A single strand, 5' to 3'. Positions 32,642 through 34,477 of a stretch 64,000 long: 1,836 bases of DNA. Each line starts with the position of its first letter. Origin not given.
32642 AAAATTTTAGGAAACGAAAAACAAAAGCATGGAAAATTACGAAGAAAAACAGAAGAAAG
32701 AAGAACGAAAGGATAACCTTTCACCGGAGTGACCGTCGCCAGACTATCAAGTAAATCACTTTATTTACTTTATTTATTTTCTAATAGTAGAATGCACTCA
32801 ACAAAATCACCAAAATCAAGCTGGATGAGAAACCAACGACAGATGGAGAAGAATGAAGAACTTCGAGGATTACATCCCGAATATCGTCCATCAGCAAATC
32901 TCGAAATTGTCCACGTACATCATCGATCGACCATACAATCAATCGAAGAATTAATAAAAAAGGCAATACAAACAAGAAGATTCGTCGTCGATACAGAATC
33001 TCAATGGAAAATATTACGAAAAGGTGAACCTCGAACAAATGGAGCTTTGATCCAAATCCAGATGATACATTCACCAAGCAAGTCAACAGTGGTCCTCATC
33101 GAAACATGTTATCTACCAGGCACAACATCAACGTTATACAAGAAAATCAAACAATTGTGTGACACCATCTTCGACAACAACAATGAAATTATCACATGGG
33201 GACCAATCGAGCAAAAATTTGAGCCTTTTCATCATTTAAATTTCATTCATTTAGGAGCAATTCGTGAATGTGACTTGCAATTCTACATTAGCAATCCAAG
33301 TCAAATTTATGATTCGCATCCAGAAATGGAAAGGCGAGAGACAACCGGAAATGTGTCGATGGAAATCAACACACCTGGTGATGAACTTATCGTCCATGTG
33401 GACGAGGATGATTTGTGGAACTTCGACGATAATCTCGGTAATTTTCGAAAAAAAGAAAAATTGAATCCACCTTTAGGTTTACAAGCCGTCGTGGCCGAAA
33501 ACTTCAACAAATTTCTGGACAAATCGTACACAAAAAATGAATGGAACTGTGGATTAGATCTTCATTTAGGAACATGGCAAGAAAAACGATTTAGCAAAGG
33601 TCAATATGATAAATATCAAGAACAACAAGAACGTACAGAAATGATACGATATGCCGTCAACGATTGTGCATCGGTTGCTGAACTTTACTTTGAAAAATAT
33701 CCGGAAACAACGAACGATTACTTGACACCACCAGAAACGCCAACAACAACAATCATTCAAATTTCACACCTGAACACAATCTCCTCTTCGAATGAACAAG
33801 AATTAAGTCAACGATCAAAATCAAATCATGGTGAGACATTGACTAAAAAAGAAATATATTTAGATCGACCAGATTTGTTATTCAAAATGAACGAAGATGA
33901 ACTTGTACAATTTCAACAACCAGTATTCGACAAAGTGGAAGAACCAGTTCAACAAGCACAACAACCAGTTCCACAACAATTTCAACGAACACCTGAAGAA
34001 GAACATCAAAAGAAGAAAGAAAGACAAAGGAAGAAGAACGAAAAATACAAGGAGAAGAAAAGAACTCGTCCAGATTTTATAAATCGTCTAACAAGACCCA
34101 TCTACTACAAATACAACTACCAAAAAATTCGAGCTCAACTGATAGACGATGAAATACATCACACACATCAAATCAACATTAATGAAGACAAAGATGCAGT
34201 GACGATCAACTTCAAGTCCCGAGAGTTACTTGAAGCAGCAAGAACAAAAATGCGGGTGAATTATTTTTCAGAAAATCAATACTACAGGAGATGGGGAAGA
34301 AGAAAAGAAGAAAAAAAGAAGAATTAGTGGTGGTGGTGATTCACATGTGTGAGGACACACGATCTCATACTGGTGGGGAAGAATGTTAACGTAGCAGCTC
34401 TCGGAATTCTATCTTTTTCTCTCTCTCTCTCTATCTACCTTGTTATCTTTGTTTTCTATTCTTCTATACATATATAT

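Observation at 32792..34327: LTR retrotransposon carries a third ORF encoding a DEDDy 3'-5' exonuclease with a polybasic tail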

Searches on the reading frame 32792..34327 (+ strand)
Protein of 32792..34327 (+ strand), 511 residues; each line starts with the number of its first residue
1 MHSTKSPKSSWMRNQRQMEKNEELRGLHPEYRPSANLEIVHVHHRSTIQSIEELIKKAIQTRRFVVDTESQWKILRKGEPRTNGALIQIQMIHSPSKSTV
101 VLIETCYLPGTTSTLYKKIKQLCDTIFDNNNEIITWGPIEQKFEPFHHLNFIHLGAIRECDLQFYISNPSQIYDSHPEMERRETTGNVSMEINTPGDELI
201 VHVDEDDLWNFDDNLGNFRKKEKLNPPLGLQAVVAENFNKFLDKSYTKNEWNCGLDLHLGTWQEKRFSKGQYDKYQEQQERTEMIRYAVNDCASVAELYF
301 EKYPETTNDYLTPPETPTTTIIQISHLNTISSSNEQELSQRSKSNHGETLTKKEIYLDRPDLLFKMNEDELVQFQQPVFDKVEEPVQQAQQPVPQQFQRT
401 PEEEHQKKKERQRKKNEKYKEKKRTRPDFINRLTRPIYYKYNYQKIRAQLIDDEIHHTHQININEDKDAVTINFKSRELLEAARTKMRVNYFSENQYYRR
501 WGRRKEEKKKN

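Call 4: search_protein_families(library=pfam, proteins=[window:32792-34327:+], max_evalue=1)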
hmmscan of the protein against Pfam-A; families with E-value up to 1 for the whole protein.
window:32792-34327:+ (511 aa): 2 families
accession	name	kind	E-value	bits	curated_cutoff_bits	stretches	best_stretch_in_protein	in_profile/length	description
PF01409.25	tRNA-synt_2d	-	0.0093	15.9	19.8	0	109-175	13-79/246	tRNA synthetases class II core domain (F)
PF01612.26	DNA_pol_A_exo1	-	0.055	13.7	23.6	0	271-299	137-165/173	3'-5' exonuclease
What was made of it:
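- On DEDDy (DnaQ-like, RNase D/WRN/Mut-7 class) 3'-5' exonucleases: The window copy scores E=0.055 and 13.7 bits, below the 23.6-bit cut-off, and only the Exo III region aligns (call 4).
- The direct Pfam hit for this copy is below threshold (13.7 against 23.6 bits, call 4).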

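Call 5: find_homologous_proteins(query=window:32792-34327:+)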
Query window:32792-34327:+ (511 aa): 69 proteins with E <= 0.001 among 6412 candidates.
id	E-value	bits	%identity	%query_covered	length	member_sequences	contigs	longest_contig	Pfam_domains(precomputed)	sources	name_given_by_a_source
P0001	3.1e-204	697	61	98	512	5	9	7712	-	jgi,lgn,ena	-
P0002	3.2e-202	691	62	98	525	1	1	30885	-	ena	-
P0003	2.1e-187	642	60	96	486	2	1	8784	-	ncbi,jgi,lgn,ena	jgi:hypothetical protein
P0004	2.4e-184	632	75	57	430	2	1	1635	-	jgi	-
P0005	4.5e-159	548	51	98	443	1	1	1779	-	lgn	-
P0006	5.0e-133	463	46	98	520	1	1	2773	-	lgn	-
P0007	3.9e-130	453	45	96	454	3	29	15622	-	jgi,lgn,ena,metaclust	metaclust:\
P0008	1.0e-128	448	63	63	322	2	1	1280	-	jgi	-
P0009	1.5e-125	438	45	97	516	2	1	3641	-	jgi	jgi:hypothetical protein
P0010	4.9e-121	423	43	97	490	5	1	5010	PF01612.27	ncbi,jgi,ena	jgi:hypothetical protein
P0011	7.6e-118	412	43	97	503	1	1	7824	-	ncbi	-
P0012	4.4e-117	410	44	98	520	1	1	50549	-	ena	-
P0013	3.2e-116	407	44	98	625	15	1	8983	PF18199.7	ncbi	ncbi:unnamed protein product, partial [Rotaria magnacalcarata]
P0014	7.6e-115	403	42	97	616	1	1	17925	-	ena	-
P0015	8.9e-115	402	43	96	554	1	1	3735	-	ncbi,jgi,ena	jgi:hypothetical protein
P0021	7.5e-104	366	40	97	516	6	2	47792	-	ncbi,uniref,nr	ncbi:unnamed protein product [Rotaria socialis]|uniref:Uncharacterized protein n=3 Tax=Rotaria socia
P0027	1.9e-101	358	41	96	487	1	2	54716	-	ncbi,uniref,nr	ncbi:unnamed protein product [Adineta ricciae]|uniref:Uncharacterized protein n=1 Tax=Adineta riccia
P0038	2.1e-95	338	40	98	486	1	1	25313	-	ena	-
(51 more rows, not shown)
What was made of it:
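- Closest known: DEDDy-type ORF3 of bdelloid Juno1/Juno2. Different: The sequence is a new lineage: the best full-length match is 61-62% identical, and a partial match is 75% (call 5).
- Checked: It has 69 homologues at E from 3e-204 to 8e-34 (call 5).
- ORF3 homologues: 69 proteins, and every named one is from Adineta or Rotaria (call 5).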

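Call 14: search_solved_structures(query=A1, max_evalue=1, show_alignments=2)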
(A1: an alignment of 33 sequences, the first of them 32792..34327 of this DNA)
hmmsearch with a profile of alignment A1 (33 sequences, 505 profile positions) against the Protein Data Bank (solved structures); distinct sequences matched with E-value up to 1: 1.
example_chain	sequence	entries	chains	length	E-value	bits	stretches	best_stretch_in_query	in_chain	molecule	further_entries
6fjy_B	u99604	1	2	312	0.61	12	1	121-162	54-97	Protein CsuE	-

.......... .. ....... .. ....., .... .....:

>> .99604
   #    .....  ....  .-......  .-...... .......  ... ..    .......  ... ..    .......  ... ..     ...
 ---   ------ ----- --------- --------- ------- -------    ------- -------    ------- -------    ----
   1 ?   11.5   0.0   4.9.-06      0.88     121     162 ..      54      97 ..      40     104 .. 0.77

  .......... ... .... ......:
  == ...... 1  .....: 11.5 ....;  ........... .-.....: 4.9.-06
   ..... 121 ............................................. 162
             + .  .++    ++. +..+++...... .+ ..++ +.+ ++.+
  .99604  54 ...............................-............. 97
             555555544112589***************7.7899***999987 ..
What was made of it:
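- On DEDDy (DnaQ-like, RNase D/WRN/Mut-7 class) 3'-5' exonucleases: A family HMM against PDB sequences finds no exonuclease (call 14).
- A family profile finds no solved exonuclease by sequence at E<=1 (call 14).
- Tried and rejected: No exonuclease was found; the only hit was a spurious CsuE match at E=0.61 (call 14).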

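Call 15: search_protein_families(library=pfam, alignment_id=A1, max_evalue=0.1)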
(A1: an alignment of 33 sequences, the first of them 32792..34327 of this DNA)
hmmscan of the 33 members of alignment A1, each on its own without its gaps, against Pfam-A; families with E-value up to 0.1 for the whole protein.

A. member 1, window:32792-34327:+ (511 aa): 2 families
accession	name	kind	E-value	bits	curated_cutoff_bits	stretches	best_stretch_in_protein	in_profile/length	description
PF01409.25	tRNA-synt_2d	-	0.0093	15.9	19.8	0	109-175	13-79/246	tRNA synthetases class II core domain (F)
PF01612.26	DNA_pol_A_exo1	-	0.055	13.7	23.6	0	271-299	137-165/173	3'-5' exonuclease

B. families by the number of members that match (of 33 scanned): 20 families
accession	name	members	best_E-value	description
PF01612.26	DNA_pol_A_exo1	23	1.5e-05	3'-5' exonuclease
PF21827.1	New_glue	3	0.0024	New glue protein family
PF19848.4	DUF6323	1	0.0086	Family of unknown function (DUF6323)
PF01409.25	tRNA-synt_2d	1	0.0093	tRNA synthetases class II core domain (F)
PF22211.2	Tsi3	1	0.011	Type six secretion immunity 3 domain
PF06458.18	MucBP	1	0.023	MucBP domain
PF21823.1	MUCL1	1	0.04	Mucin-like protein 1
PF16881.10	LIAS_N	1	0.04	N-terminal domain of lipoyl synthase of Radical_SAM family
PF18871.6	HEPN_Toprim_N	1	0.041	HEPN/Toprim N-terminal domain 1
PF00618.25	RasGEF_N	1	0.042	RasGEF N-terminal motif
PF11593.13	Med3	1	0.044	Mediator complex subunit 3 fungal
PF13276.12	HTH_21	1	0.061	HTH-like domain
PF24821.1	DUF7711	1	0.064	Domain of unknown function (DUF7711)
PF25358.1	PH_fung_RdRP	1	0.064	Fungal RdRP associated PH-like domain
PF19823.4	DUF6305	1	0.066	Domain of unknown function (DUF6305)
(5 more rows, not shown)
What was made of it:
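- On DEDDy (DnaQ-like, RNase D/WRN/Mut-7 class) 3'-5' exonucleases: 23 of 33 homologues hit at E<=0.1, best 1.5e-5 (call 15).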

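Call 16: find_encoding_contigs(protein=P0002, flank=10000, max_places=3)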
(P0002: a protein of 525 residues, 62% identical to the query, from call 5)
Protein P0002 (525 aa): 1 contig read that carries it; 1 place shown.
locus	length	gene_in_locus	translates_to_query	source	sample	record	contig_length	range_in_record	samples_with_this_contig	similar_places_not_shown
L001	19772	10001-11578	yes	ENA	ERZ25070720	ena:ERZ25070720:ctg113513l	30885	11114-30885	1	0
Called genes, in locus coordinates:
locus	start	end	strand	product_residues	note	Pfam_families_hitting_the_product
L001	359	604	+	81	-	PF00515:TPR_1 (faint), PF07719:TPR_2 (faint), PF13181:TPR_8 (faint), PF13176:TPR_7 (faint), PF13374:TPR_10 (faint), PF13424:TPR_12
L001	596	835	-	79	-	-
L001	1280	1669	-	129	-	-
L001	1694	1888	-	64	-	-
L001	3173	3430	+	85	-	-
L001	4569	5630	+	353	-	PF03732:PEG10_N-capsid (weak)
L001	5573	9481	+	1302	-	PF13975:gag-asp_proteas (weak), PF00078:RVT_1, PF17917:RT_RNaseH, PF17919:RT_RNaseH_2, PF17921:Integrase_H2C2, PF00665:rve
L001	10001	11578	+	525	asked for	-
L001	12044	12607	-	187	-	PF13302:Acetyltransf_3 (weak), PF00583:Acetyltransf_1, PF13673:Acetyltransf_10 (weak), PF13508:Acetyltransf_7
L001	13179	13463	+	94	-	PF26215:HTH_animal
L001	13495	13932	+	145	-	-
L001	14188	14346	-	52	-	-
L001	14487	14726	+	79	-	-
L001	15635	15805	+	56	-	-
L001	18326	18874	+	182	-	-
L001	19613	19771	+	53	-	?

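Call 18: find_encoding_contigs(protein=P0012, flank=10000, max_places=2)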
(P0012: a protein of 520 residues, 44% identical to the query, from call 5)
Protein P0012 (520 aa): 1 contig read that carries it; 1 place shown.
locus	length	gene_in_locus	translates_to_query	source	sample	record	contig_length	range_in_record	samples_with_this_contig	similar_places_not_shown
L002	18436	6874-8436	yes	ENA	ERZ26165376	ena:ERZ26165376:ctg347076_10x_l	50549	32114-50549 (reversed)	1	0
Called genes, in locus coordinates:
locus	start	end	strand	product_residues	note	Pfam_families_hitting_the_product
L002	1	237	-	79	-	?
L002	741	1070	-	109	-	-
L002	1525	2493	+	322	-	PF19259:Ty3_capsid (weak), PF03732:PEG10_N-capsid, PF00098:zf-CCHC (weak)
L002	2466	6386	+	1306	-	PF13975:gag-asp_proteas (weak), PF00078:RVT_1, PF17919:RT_RNaseH_2, PF17917:RT_RNaseH, PF17921:Integrase_H2C2, PF00665:rve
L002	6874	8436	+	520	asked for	-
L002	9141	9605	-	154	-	-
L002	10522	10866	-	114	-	-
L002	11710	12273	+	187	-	PF01436:NHL (weak)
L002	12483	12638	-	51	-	-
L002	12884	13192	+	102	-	-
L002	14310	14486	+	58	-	-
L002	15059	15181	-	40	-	-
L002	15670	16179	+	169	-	-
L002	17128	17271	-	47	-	-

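Call 19: find_encoding_contigs(protein=P0027, flank=10000, max_places=2)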
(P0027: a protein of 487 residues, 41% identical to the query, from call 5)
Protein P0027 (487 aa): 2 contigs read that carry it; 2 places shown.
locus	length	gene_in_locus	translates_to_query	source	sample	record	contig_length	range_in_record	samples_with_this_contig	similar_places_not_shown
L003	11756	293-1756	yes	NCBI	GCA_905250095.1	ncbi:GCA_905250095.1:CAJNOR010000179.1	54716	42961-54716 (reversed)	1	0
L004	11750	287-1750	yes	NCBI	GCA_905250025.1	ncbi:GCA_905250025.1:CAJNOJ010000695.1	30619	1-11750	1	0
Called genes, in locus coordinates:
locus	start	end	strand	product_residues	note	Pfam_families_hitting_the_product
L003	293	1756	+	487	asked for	-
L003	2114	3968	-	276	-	-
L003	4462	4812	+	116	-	-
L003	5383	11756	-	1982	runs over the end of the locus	PF13191:AAA_16 (faint), PF07726:AAA_3 (faint), PF07728:AAA_5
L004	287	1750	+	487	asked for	-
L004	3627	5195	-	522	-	PF12796:Ank_2, PF13606:Ank_3 (faint), PF13637:Ank_4 (faint), PF00023:Ank (weak), PF01129:ART (weak), PF03496:ADPrib_exo_Tox (weak)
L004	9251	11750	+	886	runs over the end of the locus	PF07719:TPR_2 (faint), PF13174:TPR_6 (faint), PF13428:TPR_14 (faint), PF14559:TPR_19 (faint), PF00515:TPR_1 (faint), PF13432:TPR_16 (faint), PF13424:TPR_12 (weak)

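Call 20: predict_structure(alignment_id=A1)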
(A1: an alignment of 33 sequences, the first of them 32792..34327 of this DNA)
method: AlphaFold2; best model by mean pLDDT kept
length: 511 residues; sequences in the alignment: 33
mean_pLDDT: 74.7   pTM: 0.55
mean pLDDT of the five models: 74.7, 73.5, 72.4, 72.0, 70.1
residues with pLDDT >= 90: 238; 70-90: 99; 50-70: 40; < 50: 134
segments of 3 or more residues with pLDDT < 50: 1-6, 174-220, 310-360, 376-396
pLDDT, mean of each block of 10 residues (from residue 1): 52 82 91 96 97 97 94 60 85 94 95 96 93 92 85 85 87 45 28 31 36 41 79 94 85 92 90 95 96 95 65 33 31 40 35 33 55 51 39 50 85 93 89 96 96 94 95 96 96 95 58 43
secondary structure, 60 per line:
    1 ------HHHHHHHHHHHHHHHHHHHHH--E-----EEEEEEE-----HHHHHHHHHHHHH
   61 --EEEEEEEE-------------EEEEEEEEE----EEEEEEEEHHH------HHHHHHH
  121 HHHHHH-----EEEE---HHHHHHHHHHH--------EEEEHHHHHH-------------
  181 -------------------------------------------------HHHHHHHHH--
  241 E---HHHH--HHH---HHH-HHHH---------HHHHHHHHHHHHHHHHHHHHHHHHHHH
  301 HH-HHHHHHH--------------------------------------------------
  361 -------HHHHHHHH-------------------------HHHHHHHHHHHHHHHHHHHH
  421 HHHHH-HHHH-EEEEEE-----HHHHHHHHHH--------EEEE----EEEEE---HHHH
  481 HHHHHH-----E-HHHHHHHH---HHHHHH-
elements in order: H7-27 E36-42 H48-60 E63-70 E84-92 E97-104 H114-126 E132-135 H139-149 E158-161 H162-167 H230-238 H245-248 H261-264 H274-302 H304-310 H368-375 H401-425 H427-430 E432-437 H443-452 E461-464 E469-473 H477-486 H494-501 H505-510
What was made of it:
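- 32879..33721 (+): Exonuclease (DnaQ-like/DEDDy) domain, aa ~30-310, with an acidic low-confidence insertion at aa 174-220. AF2 block-mean pLDDT is mostly 85-97 outside the insertion and one dip at aa 71-80 (call 20).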

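Call 22: fold_search(model_id=the predicted structure, library=pdb)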
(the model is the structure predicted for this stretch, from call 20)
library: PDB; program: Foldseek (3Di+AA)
matches with E <= 10: 858; with E <= 0.001: 33
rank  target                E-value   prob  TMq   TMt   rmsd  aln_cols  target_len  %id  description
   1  7jw2_B                4.5e-06  1.00  0.28  0.60   9.9       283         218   12  Crystal structure of Aedes aegypti Nibbler EXO domain (released 2021-01-20)
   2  7jw2_A                4.8e-06  1.00  0.28  0.61   7.4       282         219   11  Crystal structure of Aedes aegypti Nibbler EXO domain (released 2021-01-20)
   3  3saf_B                1.4e-05  1.00  0.23  0.31  13.4       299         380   11  Crystal structure of the human RRP6 catalytic domain with D313N mutation in the active site (released 2011-07-06)
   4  3saf_A                2.2e-05  1.00  0.23  0.30  16.8       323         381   13  Crystal structure of the human RRP6 catalytic domain with D313N mutation in the active site (released 2011-07-06)
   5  7c42                  4.3e-05  1.00  0.27  0.44   9.4       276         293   10  The crystal structure of Trypanosoma brucei RNase D (released 2021-04-07)
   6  1yt3                  4.9e-05  1.00  0.27  0.36   4.5       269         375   11  Crystal Structure of Escherichia coli RNase D, an exoribonuclease involved in structured RNA processing (released 2005-08-09)
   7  7c45_A                5.2e-05  1.00  0.28  0.45   6.4       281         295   11  The crystal structure of Trypanosoma brucei RNase D complex with RNA U12 (released 2021-04-07)
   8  7c4b                  5.8e-05  1.00  0.26  0.42   9.7       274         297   11  The crystal structure of Trypanosoma brucei RNase D : UMP complex (released 2021-04-07)
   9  7c4c                  6.2e-05  1.00  0.27  0.40   9.4       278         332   10  The crystal structure of Trypanosoma brucei RNase D : GMP complex (released 2021-04-07)
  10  3sah_A                6.6e-05  1.00  0.23  0.30  18.1       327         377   12  Crystal structure of the human RRP6 catalytic domain with Y436A mutation in the catalytic site (released 2011-07-06)
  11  2fbx                  1.0e-04  1.00  0.27  0.61   5.9       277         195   14  WRN exonuclease, Mg complex (released 2006-04-25)
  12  7c43                  1.1e-04  1.00  0.26  0.43   7.2       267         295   12  The crystal structure of Trypanosoma brucei RNase D : AMP complex (released 2021-04-07)
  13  4nlb                  1.1e-04  1.00  0.21  0.29  11.8       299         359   10  Crystal structure of the catalytic core of RRP6 from Trypanosoma brucei (released 2014-03-26)
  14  7r0t                  1.1e-04  0.99  0.22  0.35  20.3       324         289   11  Crystal structure of exonuclease ExnV1 (released 2022-11-02)
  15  7mpl_A                1.4e-04  1.00  0.21  0.44  18.2       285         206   10  Bartonella henselae NrnC bound to pGG (released 2021-09-15)
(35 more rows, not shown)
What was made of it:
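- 32879..33721 (+): Foldseek PDB hits: Nibbler EXO 4.5e-6, RRP6 1.4e-5, RNase D 4.9e-5, WRN-exo 1e-4 (call 22).
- On DEDDy (DnaQ-like, RNase D/WRN/Mut-7 class) 3'-5' exonucleases: E ranges from 4.5e-6 to 3.7e-4, with probability 0.99-1.0 (call 22).
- Closest known: Nibbler/Mut-7, RNase D, RRP6 and WRN-exo. Same: DnaQ-like fold, with TM about 0.6 normalised to Nibbler or WRN (call 22).
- Fold: AF2 model plus Foldseek hits to Nibbler, RRP6, RNase D and WRN-exo at E from 4.5e-6 to 1e-4, probability 1.0 (calls 20, 22).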

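Call 51: find_encoding_contigs(protein=P0001, flank=10000, max_places=4)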
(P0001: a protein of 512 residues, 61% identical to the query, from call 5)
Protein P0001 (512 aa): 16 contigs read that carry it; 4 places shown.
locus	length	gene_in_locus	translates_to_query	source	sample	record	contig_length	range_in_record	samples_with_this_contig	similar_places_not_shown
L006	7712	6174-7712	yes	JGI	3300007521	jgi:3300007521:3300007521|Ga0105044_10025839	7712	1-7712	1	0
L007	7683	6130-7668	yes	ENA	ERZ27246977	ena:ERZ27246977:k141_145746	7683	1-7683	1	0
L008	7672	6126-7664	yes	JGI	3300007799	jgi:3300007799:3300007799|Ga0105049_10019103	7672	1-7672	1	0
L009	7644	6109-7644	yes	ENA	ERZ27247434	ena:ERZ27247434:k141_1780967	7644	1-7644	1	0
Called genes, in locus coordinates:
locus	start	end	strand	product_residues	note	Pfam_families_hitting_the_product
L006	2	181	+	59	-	?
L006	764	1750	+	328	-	PF03732:PEG10_N-capsid, PF00098:zf-CCHC (weak)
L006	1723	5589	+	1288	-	PF13975:gag-asp_proteas (weak), PF00078:RVT_1, PF17917:RT_RNaseH, PF17919:RT_RNaseH_2, PF17921:Integrase_H2C2, PF00665:rve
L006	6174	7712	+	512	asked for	?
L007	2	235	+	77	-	?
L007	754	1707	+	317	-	PF19259:Ty3_capsid (weak), PF03732:PEG10_N-capsid, PF00098:zf-CCHC (weak)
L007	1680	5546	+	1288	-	PF13975:gag-asp_proteas (weak), PF00078:RVT_1, PF17917:RT_RNaseH, PF17919:RT_RNaseH_2, PF17921:Integrase_H2C2, PF00665:rve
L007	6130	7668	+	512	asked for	-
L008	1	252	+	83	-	?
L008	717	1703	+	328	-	PF03732:PEG10_N-capsid, PF00098:zf-CCHC (weak)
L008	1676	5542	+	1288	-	PF13975:gag-asp_proteas (weak), PF00078:RVT_1, PF17917:RT_RNaseH, PF17919:RT_RNaseH_2, PF17921:Integrase_H2C2, PF00665:rve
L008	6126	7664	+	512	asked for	-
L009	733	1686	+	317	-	PF19259:Ty3_capsid (weak), PF03732:PEG10_N-capsid, PF00098:zf-CCHC (weak)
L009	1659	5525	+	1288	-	PF13975:gag-asp_proteas (weak), PF00078:RVT_1, PF17917:RT_RNaseH, PF17919:RT_RNaseH_2, PF17921:Integrase_H2C2, PF00665:rve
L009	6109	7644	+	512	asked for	?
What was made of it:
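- P0001 was read on 16 contigs, twelve of them 5-10 kb, which is about element length (call 51).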

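Call 52: find_encoding_contigs(protein=P0021, flank=10000, max_places=2)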
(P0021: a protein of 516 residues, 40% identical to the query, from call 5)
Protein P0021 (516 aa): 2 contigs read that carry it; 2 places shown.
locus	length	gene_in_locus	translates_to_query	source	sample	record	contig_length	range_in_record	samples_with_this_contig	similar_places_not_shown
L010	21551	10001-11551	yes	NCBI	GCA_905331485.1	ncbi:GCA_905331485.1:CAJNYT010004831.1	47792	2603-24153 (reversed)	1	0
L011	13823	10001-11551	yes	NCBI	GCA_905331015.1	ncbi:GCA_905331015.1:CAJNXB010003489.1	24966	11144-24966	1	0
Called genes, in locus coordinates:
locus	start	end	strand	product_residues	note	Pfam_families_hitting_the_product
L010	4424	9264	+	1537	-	PF03732:PEG10_N-capsid (weak), PF13975:gag-asp_proteas (faint), PF00078:RVT_1, PF17917:RT_RNaseH, PF17919:RT_RNaseH_2, PF17921:Integrase_H2C2, PF00665:rve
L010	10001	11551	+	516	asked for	-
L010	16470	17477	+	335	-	PF05050:Methyltransf_21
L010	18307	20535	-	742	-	-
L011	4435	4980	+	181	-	PF19259:Ty3_capsid (weak), PF03732:PEG10_N-capsid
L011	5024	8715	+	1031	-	PF00078:RVT_1, PF17919:RT_RNaseH_2, PF17917:RT_RNaseH, PF17921:Integrase_H2C2, PF00665:rve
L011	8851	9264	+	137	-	-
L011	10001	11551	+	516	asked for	-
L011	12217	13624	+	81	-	-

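Call 53: find_encoding_contigs(protein=P0038, flank=10000, max_places=2)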
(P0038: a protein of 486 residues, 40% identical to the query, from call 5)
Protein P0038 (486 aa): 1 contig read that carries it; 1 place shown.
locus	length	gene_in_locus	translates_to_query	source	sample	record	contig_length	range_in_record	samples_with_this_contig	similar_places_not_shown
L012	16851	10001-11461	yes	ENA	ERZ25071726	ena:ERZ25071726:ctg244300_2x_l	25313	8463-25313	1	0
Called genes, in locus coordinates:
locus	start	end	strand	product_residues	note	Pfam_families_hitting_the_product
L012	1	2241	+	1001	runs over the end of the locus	PF03372:Exo_endo_phos, PF14529:Exo_endo_phos_2, PF00078:RVT_1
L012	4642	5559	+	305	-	PF03732:PEG10_N-capsid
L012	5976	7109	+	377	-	PF00078:RVT_1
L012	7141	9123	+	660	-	PF00078:RVT_1, PF17919:RT_RNaseH_2, PF17917:RT_RNaseH, PF17921:Integrase_H2C2, PF00665:rve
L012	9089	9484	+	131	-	-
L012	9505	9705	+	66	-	-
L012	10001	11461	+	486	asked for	-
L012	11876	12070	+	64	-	-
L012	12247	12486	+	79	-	-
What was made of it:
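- Context: gag-pol-ORF3 in L001, L002, L006-L009, L010/L011 and L012 (calls 16, 18, 51-53). The same gag-pol-ORF3 order recurs in nine related loci covering six distinct homologues, from different assemblies and metagenomes (calls 16, 18, 51-53).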

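Call 54: search_protein_representatives(alignment_id=A1)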
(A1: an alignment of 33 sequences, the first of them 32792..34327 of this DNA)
Query: 33 sequences, 505 profile positions. Proteins with E-value up to 0.001 (for the whole library): 758; up to 1e-10: 498; up to 1e-30: 201. The best 150 are listed.
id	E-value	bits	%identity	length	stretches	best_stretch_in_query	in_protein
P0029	5.5e-208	708.3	-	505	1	1-504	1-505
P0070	7.7e-198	674.8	-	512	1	1-504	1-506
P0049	4.9e-194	662.3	-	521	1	1-504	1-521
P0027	1.0e-183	628.2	-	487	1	1-504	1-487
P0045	1.3e-178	611.4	-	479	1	19-504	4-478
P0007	5.8e-174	596.0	-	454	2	18-339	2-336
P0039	4.7e-172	589.7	-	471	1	1-504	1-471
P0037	6.1e-172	589.4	-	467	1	1-504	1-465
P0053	3.7e-169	580.2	-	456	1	33-504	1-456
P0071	3.2e-164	563.9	-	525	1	7-504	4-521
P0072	1.1e-152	525.9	-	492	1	20-505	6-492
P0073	1.6e-140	485.7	-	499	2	233-504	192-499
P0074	4.4e-138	477.7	-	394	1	97-504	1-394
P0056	3.0e-125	435.3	-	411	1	1-314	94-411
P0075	6.7e-125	434.2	-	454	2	27-331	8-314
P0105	9.7e-57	209.3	-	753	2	17-321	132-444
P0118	2.9e-52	194.5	-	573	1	6-501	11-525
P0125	5.0e-50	187.2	-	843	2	16-319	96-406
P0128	4.4e-49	184.1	-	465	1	20-494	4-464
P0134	1.1e-47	179.5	-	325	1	11-311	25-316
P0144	3.7e-46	174.4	-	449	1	9-420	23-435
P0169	9.2e-42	159.9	-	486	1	41-418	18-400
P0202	3.1e-36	141.7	-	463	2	9-314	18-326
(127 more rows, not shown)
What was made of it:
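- There are 758 representatives in the 1.84-billion-protein library (call 54).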
